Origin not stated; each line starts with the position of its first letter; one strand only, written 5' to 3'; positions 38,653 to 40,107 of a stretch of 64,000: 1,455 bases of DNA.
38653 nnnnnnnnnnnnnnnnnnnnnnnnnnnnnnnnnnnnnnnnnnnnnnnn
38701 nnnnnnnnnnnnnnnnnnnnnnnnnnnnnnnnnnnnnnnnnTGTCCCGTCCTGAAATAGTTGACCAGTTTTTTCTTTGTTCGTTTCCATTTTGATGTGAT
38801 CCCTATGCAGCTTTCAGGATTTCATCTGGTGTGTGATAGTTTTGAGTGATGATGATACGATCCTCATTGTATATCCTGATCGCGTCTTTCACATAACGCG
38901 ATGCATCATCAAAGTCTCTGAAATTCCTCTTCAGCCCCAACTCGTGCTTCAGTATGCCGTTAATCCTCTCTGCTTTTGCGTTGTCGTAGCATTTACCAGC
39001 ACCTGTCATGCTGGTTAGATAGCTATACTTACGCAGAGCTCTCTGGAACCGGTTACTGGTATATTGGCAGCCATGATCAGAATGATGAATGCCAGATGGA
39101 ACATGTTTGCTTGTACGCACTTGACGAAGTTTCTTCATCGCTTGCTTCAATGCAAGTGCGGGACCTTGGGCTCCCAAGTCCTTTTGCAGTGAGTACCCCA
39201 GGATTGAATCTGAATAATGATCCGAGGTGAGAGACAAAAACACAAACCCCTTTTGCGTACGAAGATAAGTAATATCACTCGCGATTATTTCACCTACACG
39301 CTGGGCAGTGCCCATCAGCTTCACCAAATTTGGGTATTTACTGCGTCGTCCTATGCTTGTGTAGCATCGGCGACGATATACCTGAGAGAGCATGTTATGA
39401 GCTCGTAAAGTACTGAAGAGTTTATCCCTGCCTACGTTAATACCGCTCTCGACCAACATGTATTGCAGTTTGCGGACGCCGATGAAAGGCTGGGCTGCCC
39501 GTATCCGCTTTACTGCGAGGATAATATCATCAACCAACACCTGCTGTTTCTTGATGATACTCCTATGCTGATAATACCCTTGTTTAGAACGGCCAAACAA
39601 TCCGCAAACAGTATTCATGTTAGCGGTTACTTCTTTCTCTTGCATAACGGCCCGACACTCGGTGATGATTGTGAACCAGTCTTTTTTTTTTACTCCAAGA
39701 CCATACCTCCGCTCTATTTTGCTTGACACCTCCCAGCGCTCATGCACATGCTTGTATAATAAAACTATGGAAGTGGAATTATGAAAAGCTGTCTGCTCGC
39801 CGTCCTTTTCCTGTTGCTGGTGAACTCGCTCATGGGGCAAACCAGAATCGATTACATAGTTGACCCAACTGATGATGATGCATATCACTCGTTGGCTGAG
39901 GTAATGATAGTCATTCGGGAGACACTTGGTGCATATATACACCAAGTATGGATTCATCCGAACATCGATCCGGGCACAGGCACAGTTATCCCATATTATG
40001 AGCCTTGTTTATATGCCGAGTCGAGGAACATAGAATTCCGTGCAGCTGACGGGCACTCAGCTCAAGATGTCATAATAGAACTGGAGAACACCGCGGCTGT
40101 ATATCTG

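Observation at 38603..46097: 7.5-kb candidate cargo transposon with TGT...ACA inverted ends and a 5-bp CCAGA target duplication, carrying two surface-protein genes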

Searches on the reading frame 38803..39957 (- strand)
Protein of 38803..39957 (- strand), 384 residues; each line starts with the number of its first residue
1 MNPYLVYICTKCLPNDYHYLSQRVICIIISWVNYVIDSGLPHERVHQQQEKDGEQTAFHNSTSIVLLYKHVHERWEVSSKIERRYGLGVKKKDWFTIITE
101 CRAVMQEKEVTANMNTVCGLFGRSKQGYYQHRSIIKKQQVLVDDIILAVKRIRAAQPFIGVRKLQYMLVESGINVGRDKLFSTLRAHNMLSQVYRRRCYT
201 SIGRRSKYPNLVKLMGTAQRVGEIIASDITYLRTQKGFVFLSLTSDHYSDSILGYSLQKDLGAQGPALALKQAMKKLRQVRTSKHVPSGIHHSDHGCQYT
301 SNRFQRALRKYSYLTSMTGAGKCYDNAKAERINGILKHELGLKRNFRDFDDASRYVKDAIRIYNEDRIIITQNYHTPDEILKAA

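Call 6: search_protein_families(library=pfam, proteins=[window:38803-39957:-], max_evalue=0.01)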
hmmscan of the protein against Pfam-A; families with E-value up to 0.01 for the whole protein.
window:38803-39957:- (384 aa): 4 families
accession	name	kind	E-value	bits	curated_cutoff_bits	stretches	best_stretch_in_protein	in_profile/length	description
PF00665.32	rve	-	7.4e-10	39.4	32.6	1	219-323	2-102/102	Integrase core domain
PF13683.12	rve_3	-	9.1e-10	38.6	26.5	1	315-367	5-57/67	Integrase core domain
PF13333.12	rve_2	-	0.00011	22.6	22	1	333-377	4-48/56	Integrase core domain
PF13276.12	HTH_21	-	0.0033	18.1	28.1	1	145-197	6-60/60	HTH-like domain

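Call 11: search_protein_families(library=ncbifam, proteins=[window:38803-39957:-], max_evalue=0.01)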
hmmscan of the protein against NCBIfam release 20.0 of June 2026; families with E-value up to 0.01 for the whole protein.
window:38803-39957:- (384 aa): 3 families
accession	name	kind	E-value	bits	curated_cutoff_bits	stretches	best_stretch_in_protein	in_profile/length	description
NF033516.0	transpos_IS3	equivalog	2.1e-55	188.5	160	1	102-380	91-368/369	IS3 family transposase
NF033577.2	transpos_IS481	equivalog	5.3e-15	55.7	224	1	137-377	55-280/284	IS481 family transposase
NF033546.1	transpos_IS21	equivalog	0.0026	17.4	160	1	300-365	201-268/294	IS21 family transposase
